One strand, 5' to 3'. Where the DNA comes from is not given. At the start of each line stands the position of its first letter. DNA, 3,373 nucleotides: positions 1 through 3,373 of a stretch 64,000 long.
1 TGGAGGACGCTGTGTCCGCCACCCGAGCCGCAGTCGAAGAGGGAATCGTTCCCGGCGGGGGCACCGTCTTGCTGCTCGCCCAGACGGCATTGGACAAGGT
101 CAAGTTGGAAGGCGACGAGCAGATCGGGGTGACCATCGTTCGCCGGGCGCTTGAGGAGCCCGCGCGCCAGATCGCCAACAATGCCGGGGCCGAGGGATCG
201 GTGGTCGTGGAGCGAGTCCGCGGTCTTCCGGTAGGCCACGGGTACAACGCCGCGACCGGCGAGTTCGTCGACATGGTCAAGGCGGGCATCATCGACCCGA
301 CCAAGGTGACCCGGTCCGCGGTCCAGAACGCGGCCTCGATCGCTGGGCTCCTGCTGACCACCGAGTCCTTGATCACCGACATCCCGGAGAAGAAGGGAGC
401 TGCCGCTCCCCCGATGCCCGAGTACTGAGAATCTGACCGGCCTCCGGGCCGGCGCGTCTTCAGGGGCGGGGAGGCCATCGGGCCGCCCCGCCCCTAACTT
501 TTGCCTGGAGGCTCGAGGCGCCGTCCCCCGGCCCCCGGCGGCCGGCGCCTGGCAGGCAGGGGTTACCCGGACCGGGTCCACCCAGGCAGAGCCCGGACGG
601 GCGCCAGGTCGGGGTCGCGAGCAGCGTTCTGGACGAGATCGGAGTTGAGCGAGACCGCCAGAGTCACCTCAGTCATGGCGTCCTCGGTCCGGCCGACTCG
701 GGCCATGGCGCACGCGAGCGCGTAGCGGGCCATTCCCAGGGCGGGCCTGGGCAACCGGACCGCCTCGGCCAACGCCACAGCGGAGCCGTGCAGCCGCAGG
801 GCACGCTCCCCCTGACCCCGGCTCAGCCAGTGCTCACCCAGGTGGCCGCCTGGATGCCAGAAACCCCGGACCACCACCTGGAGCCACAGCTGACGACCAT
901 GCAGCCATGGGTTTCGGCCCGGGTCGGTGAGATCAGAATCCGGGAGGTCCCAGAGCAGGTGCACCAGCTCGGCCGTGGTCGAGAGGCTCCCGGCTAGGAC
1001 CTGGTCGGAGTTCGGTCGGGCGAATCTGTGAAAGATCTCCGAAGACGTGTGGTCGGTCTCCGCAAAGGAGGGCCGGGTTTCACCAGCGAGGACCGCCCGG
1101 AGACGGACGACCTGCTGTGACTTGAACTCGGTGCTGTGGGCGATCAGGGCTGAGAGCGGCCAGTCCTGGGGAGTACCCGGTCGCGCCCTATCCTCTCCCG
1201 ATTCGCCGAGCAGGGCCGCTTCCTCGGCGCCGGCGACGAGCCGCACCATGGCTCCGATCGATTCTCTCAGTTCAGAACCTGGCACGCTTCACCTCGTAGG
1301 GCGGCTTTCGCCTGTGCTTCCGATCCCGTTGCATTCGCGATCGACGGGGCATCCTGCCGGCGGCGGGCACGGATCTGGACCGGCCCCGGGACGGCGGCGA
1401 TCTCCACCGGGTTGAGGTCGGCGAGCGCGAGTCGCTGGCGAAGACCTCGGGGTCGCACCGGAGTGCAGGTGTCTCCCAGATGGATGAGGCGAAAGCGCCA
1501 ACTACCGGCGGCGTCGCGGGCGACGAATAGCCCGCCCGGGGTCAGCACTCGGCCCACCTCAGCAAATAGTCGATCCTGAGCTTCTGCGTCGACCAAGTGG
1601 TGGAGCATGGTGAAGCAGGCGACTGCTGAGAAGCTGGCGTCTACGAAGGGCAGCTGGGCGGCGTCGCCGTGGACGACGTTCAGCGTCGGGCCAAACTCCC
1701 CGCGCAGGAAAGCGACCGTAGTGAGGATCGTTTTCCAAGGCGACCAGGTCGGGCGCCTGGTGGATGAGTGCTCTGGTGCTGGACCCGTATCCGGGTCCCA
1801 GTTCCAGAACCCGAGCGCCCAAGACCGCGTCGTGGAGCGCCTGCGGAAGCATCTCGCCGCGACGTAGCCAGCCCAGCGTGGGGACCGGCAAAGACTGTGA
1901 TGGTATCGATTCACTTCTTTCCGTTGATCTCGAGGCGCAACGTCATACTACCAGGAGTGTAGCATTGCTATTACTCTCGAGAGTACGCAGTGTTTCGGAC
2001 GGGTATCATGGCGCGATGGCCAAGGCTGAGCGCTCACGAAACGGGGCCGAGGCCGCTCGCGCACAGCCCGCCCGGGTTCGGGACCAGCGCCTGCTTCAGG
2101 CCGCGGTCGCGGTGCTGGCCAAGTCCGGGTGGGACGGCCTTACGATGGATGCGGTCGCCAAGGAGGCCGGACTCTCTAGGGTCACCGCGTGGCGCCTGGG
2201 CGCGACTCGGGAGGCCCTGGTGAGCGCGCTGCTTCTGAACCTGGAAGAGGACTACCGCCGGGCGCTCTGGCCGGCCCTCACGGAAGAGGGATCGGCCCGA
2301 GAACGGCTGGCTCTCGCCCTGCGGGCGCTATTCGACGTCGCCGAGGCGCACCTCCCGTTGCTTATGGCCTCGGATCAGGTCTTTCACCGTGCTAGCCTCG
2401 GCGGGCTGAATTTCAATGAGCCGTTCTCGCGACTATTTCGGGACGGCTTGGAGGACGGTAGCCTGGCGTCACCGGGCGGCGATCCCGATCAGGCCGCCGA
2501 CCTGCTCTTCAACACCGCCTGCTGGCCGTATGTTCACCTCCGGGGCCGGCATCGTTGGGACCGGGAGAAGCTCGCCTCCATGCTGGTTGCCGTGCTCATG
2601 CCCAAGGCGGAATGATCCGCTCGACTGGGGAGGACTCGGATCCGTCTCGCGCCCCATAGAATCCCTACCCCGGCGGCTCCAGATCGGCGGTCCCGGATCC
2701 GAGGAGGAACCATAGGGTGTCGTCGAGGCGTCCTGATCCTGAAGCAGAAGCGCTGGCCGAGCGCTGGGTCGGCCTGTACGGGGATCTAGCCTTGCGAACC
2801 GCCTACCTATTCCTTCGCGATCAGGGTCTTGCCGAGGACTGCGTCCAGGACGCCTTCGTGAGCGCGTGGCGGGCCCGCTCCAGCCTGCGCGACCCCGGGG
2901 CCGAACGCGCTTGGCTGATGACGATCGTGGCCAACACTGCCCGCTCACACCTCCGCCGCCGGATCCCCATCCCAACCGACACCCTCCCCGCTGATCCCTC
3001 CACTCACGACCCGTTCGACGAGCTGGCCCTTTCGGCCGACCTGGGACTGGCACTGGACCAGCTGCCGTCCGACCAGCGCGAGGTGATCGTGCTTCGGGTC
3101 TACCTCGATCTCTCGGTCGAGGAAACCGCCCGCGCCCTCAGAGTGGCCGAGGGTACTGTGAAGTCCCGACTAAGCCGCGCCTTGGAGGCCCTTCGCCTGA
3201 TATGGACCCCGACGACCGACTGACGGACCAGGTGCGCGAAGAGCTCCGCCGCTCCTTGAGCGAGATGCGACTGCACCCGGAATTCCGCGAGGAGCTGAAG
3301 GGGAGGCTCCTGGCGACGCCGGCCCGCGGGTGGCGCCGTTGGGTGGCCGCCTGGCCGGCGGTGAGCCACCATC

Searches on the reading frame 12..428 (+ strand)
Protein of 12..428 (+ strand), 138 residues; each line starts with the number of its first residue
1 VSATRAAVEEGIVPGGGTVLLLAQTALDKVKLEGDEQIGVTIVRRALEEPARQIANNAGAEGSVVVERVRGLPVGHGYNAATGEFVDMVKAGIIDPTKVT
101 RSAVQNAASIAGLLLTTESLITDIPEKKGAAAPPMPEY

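Call 66: search_protein_families(library=pfam, proteins=[window:12-428:+])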
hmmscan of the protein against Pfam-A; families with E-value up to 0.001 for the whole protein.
window:12-428:+ (138 aa): 1 family
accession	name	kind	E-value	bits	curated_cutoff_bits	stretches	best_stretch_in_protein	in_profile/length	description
PF00118.29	Cpn60_TCP1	-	6e-25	88.3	34.3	1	2-123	360-488/490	TCP-1/cpn60 chaperonin family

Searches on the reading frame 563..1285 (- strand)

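Call 41: search_protein_families(library=pfam, proteins=[window:563-1285:-])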
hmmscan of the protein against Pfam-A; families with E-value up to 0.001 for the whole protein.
window:563-1285:- (240 aa): 1 family
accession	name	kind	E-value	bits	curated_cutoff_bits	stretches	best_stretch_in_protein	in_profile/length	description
PF12867.12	DinB_2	-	0.00011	23.1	24.8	1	9-151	5-127/128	DinB superfamily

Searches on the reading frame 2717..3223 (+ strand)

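Call 41: search_protein_families(library=pfam, proteins=[window:2717-3223:+])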
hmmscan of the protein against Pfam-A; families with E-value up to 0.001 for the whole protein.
window:2717-3223:+ (168 aa): 4 families
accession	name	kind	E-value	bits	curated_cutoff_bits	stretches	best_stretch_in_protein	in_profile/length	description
PF08281.18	Sigma70_r4_2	-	1.1e-16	60.7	25.7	1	109-159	4-54/54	Sigma-70, region 4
PF04542.20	Sigma70_r2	-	3.9e-15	55.8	24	1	20-82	4-68/71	Sigma-70 region 2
PF04545.22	Sigma70_r4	-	6.3e-13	48.5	24.1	1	112-160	1-49/50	Sigma-70, region 4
PF13556.12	HTH_30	-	0.00071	19.8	27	1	125-160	4-41/59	PucR C-terminal helix-turn-helix domain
